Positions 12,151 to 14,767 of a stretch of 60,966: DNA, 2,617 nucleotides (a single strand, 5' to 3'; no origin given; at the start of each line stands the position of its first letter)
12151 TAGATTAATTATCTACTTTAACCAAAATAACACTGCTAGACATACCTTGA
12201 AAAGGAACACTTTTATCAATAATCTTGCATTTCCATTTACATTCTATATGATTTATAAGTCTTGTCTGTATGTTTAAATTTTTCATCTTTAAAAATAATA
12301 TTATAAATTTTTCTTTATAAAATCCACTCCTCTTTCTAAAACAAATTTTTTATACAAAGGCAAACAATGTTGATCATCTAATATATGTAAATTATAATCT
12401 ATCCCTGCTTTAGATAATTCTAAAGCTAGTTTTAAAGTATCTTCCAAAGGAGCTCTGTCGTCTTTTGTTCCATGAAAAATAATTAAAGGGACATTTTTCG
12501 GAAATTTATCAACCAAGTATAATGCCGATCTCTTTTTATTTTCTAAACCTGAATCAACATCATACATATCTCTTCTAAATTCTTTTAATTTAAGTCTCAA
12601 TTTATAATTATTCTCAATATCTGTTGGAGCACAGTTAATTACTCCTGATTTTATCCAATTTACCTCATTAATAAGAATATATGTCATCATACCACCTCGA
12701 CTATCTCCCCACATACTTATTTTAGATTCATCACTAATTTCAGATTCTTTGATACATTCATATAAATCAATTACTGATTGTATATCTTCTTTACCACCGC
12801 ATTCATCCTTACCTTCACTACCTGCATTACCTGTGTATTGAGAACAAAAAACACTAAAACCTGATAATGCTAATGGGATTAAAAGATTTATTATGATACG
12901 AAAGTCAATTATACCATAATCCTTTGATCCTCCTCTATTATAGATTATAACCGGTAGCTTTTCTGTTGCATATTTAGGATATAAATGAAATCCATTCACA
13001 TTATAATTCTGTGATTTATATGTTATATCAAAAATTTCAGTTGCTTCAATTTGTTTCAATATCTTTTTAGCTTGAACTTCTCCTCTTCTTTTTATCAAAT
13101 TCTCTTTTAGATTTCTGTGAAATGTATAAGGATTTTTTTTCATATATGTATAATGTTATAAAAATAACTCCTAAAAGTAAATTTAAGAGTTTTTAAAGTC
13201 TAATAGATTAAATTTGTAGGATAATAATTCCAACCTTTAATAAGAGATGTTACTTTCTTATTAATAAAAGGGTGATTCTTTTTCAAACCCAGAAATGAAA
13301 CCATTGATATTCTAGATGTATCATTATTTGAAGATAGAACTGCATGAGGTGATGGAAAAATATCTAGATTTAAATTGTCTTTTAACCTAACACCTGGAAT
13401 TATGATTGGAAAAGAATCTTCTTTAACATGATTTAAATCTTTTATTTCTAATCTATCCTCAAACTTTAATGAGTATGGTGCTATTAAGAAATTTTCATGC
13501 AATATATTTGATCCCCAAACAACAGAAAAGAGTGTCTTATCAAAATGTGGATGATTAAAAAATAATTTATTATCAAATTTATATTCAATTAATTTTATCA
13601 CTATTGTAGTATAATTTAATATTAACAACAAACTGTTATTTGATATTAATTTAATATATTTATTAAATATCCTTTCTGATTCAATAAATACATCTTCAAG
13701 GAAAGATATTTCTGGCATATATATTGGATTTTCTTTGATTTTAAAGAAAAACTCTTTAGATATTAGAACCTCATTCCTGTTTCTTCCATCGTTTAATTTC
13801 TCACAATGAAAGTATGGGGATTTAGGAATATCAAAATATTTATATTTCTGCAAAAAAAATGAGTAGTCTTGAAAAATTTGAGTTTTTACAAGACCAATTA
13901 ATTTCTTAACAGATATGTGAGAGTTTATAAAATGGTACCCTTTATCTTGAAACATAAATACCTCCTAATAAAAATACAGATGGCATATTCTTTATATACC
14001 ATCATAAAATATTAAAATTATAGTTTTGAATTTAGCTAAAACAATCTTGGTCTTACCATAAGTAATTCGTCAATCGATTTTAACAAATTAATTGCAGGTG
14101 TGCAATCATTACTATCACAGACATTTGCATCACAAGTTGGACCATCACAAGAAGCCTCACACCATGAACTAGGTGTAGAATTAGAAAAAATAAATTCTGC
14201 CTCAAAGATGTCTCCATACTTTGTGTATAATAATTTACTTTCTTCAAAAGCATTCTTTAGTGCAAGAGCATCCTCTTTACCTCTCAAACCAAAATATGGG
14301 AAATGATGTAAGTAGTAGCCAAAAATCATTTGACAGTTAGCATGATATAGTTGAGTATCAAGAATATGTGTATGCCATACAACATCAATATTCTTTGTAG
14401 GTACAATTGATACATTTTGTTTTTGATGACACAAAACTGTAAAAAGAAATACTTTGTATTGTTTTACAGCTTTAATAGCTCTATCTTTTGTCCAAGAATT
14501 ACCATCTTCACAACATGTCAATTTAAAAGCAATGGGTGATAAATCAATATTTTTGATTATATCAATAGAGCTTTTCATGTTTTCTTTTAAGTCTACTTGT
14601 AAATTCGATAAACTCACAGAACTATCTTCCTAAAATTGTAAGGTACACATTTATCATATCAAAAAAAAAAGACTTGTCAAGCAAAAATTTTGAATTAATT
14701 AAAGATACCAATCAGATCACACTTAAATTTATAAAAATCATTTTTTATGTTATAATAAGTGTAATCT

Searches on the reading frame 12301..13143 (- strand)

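Call 81: search_protein_families(library=pfam, proteins=[window:12301-13143:-], max_evalue=0.001)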
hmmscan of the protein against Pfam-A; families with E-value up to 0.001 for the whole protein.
window:12301-13143:- (280 aa): 5 families
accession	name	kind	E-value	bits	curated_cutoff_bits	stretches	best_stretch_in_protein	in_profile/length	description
PF00326.27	Peptidase_S9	-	1.5e-15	57.7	22.6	1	117-277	41-207/213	Prolyl oligopeptidase family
PF03583.20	LIP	-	2.9e-06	27.3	23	0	87-154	18-85/286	Secretory lipase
PF02129.25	Peptidase_S15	-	9.9e-06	25.9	23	1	24-179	46-135/262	X-Pro dipeptidyl-peptidase (S15 family)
PF05448.18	AXE1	-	3.5e-05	23.2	21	0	17-118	36-132/321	Acetyl xylan esterase (AXE1)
PF20434.5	BD-FAE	-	0.00012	22.1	26.8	0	204-241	178-213/215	BD-FAE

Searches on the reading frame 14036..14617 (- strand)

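Call 81: search_protein_families(library=pfam, proteins=[window:14036-14617:-], max_evalue=0.001)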
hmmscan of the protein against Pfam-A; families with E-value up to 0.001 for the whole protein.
window:14036-14617:- (193 aa): 1 family
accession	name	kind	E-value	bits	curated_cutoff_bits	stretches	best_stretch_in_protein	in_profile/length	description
PF07173.17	GRDP-like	-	1.9e-05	25.8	22.7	1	48-92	95-141/143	Glycine-rich domain-containing protein-like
